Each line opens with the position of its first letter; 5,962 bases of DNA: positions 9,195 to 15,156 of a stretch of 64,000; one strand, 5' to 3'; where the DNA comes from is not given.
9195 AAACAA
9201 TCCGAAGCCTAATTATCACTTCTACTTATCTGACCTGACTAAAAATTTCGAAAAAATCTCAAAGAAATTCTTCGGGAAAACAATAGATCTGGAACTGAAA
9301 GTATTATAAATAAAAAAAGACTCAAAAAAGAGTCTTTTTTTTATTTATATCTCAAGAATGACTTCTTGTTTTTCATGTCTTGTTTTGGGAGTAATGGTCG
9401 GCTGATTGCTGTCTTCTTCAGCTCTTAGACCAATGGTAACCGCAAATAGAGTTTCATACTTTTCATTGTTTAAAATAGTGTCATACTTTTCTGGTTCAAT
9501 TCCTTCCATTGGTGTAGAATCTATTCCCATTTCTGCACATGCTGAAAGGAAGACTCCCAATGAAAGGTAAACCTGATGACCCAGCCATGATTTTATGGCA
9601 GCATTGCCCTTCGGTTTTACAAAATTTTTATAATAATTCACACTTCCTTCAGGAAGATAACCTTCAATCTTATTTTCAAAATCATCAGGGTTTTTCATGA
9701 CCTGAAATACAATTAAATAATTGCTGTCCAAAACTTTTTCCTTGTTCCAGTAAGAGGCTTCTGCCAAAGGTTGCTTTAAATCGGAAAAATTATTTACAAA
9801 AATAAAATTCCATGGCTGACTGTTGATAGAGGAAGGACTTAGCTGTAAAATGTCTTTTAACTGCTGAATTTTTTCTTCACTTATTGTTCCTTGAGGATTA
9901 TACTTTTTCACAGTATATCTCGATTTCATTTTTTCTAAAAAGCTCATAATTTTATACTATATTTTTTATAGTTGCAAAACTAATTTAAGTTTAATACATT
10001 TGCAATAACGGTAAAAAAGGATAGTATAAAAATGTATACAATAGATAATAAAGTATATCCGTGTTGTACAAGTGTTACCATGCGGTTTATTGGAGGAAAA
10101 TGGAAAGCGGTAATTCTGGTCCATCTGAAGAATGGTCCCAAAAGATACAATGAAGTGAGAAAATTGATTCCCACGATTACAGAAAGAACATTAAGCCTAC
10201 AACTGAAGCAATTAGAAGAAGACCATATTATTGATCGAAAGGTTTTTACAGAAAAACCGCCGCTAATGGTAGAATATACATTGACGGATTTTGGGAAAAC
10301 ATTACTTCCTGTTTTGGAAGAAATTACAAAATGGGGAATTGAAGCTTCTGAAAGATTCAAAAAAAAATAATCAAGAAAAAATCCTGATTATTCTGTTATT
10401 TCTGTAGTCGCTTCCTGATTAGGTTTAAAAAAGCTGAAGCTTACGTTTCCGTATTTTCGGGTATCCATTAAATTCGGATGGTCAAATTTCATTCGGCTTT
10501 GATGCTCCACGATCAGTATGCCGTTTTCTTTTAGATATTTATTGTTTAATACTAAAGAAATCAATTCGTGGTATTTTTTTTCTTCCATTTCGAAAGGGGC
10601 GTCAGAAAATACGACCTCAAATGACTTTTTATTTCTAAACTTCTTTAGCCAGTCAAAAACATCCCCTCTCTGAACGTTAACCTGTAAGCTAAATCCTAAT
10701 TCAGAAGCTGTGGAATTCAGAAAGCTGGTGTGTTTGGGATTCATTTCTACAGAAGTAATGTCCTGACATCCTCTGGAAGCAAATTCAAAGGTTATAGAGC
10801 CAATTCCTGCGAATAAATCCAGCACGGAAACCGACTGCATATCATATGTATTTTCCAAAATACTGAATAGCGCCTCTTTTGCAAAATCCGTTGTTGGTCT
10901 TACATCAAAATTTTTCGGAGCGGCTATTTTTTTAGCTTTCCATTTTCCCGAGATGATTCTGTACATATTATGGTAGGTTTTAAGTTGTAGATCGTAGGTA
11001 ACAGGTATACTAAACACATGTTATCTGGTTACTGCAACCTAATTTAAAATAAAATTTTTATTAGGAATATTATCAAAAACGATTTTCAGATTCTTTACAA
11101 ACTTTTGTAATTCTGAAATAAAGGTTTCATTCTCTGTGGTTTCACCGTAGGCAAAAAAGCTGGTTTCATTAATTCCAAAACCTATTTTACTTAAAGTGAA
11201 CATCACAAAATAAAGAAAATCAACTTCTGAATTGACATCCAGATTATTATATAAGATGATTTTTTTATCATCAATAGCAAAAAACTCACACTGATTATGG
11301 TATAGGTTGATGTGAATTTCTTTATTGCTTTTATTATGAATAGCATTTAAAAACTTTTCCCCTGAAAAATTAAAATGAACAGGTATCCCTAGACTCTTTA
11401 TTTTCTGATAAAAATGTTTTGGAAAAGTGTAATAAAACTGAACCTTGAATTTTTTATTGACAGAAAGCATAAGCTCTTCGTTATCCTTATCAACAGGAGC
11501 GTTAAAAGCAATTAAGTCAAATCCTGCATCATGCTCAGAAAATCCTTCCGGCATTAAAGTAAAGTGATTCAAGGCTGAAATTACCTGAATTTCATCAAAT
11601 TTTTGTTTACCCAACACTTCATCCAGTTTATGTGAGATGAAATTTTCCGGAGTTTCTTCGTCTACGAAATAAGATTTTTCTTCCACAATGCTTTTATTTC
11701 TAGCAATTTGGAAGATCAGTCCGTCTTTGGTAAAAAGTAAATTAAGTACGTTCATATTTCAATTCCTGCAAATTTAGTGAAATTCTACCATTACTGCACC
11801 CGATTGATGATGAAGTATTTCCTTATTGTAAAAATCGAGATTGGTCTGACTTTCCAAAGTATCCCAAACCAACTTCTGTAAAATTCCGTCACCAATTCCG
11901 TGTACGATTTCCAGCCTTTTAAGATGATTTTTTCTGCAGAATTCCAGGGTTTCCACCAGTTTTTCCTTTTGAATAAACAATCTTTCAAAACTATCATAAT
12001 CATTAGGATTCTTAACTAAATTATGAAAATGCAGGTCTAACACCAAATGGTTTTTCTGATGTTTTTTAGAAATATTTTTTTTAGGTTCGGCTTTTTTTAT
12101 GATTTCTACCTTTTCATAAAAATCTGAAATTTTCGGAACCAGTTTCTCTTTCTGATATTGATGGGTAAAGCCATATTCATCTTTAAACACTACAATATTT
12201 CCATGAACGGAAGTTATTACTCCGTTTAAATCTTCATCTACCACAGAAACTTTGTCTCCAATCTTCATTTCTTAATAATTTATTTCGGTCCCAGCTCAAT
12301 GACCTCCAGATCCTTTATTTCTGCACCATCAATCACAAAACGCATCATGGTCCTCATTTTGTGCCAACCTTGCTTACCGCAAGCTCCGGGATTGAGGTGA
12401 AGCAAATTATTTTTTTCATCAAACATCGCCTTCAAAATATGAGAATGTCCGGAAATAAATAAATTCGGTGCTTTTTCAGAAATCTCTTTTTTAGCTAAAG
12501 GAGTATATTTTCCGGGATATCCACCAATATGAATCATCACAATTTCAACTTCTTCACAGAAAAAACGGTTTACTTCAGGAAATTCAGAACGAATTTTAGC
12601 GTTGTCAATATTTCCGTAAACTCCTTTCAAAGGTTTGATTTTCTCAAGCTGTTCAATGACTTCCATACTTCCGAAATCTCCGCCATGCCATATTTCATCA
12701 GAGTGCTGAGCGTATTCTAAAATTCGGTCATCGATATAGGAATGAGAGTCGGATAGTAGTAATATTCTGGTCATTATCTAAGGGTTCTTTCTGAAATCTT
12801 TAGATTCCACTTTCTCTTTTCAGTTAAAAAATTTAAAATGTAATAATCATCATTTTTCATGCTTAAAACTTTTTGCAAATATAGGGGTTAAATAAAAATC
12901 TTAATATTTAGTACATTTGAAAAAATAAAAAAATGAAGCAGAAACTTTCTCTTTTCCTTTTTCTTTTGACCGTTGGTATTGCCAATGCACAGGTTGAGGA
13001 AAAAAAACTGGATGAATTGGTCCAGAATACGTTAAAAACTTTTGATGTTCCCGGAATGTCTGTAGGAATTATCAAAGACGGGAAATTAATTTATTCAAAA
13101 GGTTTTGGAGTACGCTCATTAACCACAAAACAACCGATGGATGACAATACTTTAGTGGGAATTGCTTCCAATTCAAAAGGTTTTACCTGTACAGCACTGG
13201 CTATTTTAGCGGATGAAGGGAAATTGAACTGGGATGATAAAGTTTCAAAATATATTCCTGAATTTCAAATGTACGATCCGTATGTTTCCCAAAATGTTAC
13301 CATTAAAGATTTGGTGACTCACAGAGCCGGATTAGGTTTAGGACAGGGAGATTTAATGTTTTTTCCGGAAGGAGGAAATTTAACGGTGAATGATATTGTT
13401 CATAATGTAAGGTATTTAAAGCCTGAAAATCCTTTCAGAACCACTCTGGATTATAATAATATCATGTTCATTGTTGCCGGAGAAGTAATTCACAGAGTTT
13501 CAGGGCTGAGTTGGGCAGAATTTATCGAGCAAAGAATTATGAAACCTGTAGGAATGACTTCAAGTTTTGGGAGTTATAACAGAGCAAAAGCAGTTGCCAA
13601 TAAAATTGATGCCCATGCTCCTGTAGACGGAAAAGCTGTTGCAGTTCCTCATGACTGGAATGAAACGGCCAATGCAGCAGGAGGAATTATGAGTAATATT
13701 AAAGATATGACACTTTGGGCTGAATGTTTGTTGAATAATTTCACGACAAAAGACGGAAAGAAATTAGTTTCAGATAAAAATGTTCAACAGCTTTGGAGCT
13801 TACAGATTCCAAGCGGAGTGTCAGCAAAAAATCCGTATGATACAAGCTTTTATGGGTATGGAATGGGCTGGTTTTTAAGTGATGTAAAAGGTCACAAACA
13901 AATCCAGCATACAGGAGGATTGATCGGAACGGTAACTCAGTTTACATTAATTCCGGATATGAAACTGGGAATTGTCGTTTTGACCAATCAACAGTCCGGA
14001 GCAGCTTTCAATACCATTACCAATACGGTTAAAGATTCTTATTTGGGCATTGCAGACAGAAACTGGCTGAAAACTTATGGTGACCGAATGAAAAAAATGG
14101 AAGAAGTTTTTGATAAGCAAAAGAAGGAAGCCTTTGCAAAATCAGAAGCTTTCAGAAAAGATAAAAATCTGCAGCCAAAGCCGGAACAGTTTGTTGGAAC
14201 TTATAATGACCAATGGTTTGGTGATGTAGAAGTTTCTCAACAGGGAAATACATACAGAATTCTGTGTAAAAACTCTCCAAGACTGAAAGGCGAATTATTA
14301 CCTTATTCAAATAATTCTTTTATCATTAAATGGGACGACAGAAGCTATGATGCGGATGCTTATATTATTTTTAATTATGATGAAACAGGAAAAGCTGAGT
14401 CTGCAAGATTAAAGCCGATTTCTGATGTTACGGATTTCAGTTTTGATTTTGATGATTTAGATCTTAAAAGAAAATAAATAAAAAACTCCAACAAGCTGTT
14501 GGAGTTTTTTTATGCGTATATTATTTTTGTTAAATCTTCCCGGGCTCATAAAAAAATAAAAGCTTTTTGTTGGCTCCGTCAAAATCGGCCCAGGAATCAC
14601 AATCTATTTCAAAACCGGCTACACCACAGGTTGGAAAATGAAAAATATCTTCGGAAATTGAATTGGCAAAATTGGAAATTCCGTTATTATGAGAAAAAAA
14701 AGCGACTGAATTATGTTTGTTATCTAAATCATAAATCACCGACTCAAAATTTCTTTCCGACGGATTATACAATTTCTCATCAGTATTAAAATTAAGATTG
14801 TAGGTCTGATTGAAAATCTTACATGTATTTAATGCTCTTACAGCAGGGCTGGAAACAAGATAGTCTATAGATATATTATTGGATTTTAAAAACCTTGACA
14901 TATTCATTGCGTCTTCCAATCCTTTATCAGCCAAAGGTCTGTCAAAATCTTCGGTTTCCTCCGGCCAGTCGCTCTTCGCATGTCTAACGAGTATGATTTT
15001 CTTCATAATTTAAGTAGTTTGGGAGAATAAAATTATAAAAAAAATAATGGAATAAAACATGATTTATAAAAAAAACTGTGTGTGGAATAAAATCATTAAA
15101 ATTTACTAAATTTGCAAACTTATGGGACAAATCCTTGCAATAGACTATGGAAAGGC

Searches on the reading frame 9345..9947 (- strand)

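Call 42: search_protein_families(library=pfam, proteins=[window:9345-9947:-], max_evalue=0.001)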
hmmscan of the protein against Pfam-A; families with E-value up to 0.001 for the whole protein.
window:9345-9947:- (200 aa): 2 families
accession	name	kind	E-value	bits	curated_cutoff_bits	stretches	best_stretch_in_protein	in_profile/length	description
PF00881.29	Nitroreductase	-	8.9e-16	59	23.5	1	8-173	2-166/167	Nitroreductase family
PF14512.11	TM1586_NiRdase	-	0.00018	21.7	27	0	22-53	155-186/215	Putative TM nitroreductase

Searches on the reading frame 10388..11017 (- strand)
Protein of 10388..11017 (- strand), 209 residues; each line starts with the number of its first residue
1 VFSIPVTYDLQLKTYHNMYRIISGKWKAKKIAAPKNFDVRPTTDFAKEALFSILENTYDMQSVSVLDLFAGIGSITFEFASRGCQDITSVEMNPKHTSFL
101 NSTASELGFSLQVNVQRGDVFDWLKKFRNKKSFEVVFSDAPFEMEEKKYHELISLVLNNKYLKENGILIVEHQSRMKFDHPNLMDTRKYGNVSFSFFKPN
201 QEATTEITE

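Call 42: search_protein_families(library=pfam, proteins=[window:10388-11017:-], max_evalue=0.001)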
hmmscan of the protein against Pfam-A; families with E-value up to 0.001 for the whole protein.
window:10388-11017:- (209 aa): 6 families
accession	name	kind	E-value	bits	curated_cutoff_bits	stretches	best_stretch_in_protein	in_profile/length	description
PF03602.21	Cons_hypoth95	-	1.7e-39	135.8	24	1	20-197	2-181/182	Conserved hypothetical protein 95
PF13847.12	Methyltransf_31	-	2.2e-11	44.1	27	1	63-188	5-127/145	Methyltransferase domain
PF09445.16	Methyltransf_15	-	1e-07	32.1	22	1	65-142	4-81/165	RNA cap guanine-N2 methyltransferase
PF05175.20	MTS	-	4.6e-07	30.1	23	1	43-178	16-146/170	Methyltransferase small domain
PF13649.12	Methyltransf_25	-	3.2e-06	28.2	27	1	65-153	1-86/97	Methyltransferase domain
PF02475.24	TRM5-TYW2_MTfase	-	0.00051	20.5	28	1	64-104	39-80/164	TRM5/TYW2 methyltransferase domain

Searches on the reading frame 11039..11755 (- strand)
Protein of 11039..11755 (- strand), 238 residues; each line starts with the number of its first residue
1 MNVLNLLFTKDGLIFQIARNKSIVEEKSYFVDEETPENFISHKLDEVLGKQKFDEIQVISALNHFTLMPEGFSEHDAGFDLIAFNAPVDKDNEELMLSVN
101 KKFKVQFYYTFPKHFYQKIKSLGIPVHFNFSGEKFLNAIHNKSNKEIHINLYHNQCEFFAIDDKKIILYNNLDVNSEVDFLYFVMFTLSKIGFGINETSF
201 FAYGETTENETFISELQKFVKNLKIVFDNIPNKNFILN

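Call 42: search_protein_families(library=pfam, proteins=[window:11039-11755:-], max_evalue=0.001)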
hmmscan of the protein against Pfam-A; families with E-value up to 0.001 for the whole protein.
window:11039-11755:- (238 aa): 1 family
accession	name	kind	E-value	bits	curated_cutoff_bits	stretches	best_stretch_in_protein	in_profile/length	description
PF12864.12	DUF3822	-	2.3e-19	70.1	24.9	1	4-223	14-241/241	Protein of unknown function (DUF3822)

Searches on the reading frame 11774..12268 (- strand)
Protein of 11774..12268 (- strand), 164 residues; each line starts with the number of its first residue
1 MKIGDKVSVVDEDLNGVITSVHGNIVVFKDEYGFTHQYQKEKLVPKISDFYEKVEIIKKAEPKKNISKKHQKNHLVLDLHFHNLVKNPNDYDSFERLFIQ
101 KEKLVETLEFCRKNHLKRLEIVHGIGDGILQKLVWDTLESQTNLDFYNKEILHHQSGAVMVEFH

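Call 42: search_protein_families(library=pfam, proteins=[window:11774-12268:-], max_evalue=0.001)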
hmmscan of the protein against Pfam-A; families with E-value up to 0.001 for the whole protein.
window:11774-12268:- (164 aa): 1 family
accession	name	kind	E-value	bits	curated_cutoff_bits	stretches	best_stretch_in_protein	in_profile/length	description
PF01713.27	Smr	-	7.1e-08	32.9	25.7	1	102-163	13-76/77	Smr domain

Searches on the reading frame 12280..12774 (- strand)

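Call 42: search_protein_families(library=pfam, proteins=[window:12280-12774:-], max_evalue=0.001)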
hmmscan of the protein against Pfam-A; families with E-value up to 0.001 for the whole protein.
window:12280-12774:- (164 aa): 1 family
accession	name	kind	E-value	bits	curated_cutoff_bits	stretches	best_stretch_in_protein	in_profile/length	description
PF12850.12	Metallophos_2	-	2.8e-28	99.3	27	1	3-148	2-151/154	Calcineurin-like phosphoesterase superfamily domain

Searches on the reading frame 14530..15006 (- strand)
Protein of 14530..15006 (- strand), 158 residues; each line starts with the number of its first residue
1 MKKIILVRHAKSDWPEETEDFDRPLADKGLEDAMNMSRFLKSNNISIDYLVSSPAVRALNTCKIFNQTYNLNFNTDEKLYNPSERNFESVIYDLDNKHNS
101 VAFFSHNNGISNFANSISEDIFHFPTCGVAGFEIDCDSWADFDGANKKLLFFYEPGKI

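Call 42: search_protein_families(library=pfam, proteins=[window:14530-15006:-], max_evalue=0.001)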
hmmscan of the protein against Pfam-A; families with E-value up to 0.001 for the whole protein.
window:14530-15006:- (158 aa): 1 family
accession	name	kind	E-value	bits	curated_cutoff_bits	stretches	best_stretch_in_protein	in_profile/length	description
PF00300.27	His_Phos_1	-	2.1e-12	47.5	21.7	1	4-79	1-77/194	Histidine phosphatase superfamily (branch 1)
